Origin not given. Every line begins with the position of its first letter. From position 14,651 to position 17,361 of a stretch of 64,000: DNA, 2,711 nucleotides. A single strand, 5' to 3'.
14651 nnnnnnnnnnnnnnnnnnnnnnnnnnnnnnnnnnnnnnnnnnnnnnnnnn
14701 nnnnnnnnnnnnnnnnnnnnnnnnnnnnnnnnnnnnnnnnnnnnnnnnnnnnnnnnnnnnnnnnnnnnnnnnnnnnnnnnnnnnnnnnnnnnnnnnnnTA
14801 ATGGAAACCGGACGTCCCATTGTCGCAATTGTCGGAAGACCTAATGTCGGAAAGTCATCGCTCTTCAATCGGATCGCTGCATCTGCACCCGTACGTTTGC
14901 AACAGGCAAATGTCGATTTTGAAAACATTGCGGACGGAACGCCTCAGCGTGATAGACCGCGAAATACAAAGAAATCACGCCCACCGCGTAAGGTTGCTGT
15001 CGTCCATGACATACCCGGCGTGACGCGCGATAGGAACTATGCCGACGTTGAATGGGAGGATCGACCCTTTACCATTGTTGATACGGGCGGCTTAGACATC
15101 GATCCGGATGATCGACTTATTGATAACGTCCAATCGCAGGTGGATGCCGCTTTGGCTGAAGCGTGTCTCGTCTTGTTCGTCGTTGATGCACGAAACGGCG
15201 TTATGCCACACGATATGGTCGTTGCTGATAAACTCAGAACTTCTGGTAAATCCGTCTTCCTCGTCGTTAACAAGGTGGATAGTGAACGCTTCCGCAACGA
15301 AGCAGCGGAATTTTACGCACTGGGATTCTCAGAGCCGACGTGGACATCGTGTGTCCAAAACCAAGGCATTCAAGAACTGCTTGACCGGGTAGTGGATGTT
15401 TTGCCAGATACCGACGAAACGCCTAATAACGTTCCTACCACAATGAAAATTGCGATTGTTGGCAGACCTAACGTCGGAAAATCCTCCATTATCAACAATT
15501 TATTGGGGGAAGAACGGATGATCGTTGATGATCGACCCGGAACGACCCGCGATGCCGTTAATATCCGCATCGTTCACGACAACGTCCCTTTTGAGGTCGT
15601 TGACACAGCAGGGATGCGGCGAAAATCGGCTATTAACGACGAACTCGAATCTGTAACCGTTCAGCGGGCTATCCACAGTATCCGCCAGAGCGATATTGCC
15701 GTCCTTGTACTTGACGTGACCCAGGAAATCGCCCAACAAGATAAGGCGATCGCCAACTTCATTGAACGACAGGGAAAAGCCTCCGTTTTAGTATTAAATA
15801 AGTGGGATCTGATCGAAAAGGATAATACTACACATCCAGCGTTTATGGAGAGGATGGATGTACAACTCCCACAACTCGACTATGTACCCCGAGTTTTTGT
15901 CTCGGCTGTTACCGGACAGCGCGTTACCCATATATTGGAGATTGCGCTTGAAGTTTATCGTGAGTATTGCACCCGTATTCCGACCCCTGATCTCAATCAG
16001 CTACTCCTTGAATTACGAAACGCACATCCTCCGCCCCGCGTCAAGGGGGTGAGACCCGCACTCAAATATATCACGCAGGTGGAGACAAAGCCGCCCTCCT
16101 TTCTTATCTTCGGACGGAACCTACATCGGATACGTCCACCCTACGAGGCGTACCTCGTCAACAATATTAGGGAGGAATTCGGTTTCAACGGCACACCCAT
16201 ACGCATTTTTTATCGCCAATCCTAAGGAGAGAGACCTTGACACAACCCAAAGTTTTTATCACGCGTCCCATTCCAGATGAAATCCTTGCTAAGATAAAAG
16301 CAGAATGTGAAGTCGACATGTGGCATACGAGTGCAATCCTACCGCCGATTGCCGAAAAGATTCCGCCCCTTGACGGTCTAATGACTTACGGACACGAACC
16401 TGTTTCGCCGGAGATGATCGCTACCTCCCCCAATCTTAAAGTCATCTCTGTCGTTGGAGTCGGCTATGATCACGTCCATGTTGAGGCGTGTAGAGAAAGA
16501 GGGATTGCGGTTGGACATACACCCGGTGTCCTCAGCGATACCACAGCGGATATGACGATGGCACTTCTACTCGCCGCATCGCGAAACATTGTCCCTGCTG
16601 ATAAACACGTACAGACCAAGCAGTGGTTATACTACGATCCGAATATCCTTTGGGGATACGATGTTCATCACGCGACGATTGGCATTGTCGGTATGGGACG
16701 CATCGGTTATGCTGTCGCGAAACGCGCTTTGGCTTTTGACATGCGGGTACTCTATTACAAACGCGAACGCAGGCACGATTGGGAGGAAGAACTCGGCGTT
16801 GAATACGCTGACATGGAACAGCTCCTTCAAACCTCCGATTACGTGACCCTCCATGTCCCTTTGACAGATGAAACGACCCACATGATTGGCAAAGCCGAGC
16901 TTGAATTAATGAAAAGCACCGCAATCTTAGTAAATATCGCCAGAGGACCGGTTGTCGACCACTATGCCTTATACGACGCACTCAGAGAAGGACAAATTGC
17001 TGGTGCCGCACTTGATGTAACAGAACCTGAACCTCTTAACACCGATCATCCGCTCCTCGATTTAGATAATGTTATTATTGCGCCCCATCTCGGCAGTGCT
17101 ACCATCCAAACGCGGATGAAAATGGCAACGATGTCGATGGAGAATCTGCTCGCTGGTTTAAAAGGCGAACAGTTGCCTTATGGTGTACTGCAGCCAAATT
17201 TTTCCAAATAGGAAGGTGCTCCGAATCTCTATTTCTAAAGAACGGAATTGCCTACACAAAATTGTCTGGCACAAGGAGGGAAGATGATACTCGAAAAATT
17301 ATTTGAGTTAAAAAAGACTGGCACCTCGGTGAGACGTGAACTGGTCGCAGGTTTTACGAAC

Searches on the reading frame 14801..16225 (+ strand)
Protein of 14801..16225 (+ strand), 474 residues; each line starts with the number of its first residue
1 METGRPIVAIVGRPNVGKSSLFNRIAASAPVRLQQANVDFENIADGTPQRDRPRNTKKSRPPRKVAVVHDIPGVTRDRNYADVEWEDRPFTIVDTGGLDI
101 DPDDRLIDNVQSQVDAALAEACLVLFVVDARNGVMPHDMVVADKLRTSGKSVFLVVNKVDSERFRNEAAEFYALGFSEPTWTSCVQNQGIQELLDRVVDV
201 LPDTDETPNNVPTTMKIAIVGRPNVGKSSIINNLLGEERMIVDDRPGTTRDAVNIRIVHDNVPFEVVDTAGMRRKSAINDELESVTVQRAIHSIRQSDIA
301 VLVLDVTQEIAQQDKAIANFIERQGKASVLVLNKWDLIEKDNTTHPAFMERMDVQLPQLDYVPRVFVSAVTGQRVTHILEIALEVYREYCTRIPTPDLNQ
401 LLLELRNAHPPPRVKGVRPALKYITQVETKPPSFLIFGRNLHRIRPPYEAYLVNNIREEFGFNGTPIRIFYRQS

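Call 12: search_protein_families(library=pfam, proteins=[window:14801-16225:+])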
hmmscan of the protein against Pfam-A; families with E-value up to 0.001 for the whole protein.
window:14801-16225:+ (474 aa): 14 families
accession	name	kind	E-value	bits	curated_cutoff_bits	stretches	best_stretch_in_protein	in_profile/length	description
PF01926.29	MMR_HSR1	-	3.2e-53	179.1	21.9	3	216-334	1-113/113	50S ribosome-binding GTPase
PF14714.11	KH_dom-like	-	1.8e-26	92.7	27.3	1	392-472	1-81/81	KH-domain-like of EngA bacterial GTPase enzymes, C-terminal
PF00009.33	GTP_EFTU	-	2e-25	89.9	26.5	2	7-202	5-187/188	Elongation factor Tu GTP binding domain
PF02421.24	FeoB_N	-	5.4e-21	75.2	27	1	216-344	2-124/156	Ferrous iron transport protein B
PF00350.29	Dynamin_N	-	2.7e-14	54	27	1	217-260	1-43/168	Dynamin family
PF04548.22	AIG1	-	2.5e-11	43.7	27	1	216-324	2-110/212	AIG1 family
PF03193.22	RsgA_GTPase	-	1.6e-09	38.3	30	0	216-244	108-136/174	RsgA GTPase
PF08477.19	Roc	-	5.5e-09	36.7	27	1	216-336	1-119/119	Ras of Complex, Roc, domain of DAPkinase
PF00071.28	Ras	-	2e-08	34.4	21.6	1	216-344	1-123/162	Ras family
PF02492.25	cobW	-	1.1e-05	25.5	20.7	1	287-344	105-161/180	CobW/HypB/UreG, nucleotide-binding domain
PF05621.17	TniB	-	1.2e-05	25.3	22.4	0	196-308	18-129/189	Bacterial TniB protein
PF00005.33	ABC_tran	-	8.3e-05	23.6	25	0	7-70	13-66/137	ABC transporter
PF13401.12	AAA_22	-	0.00018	22.2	27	0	4-32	4-32/130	AAA domain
PF03266.21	NTPase_1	-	0.00072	19.9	23.9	0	8-28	2-22/168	NTPase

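Call 19: find_encoding_contigs(protein=window:14801-16225:+, flank=10000, max_places=6)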
Protein window:14801-16225:+ (474 aa): no gene with exactly this product is on record in the collection.
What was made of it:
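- Tried and rejected: The window protein Der (14801-16225) is not on record for an exact-sequence look-up (call 19).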

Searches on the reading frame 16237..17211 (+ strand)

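Call 12: search_protein_families(library=pfam, proteins=[window:16237-17211:+])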
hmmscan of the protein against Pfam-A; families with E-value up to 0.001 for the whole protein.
window:16237-17211:+ (324 aa): 4 families
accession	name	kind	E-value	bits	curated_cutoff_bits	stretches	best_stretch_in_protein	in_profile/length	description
PF02826.25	2-Hacid_dh_C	-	2.5e-66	222.9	25.1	1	108-286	1-178/178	D-isomer specific 2-hydroxyacid dehydrogenase, NAD binding domain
PF00389.36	2-Hacid_dh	-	2.9e-27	95.4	24.6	1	6-315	1-131/134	D-isomer specific 2-hydroxyacid dehydrogenase, catalytic domain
PF03446.21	NAD_binding_2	-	9.7e-05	22.9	21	1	147-245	1-103/161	NAD binding domain of 6-phosphogluconate dehydrogenase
PF03807.23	F420_oxidored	-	0.0002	22.3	21.6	1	147-211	1-71/94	NADP oxidoreductase coenzyme F420-dependent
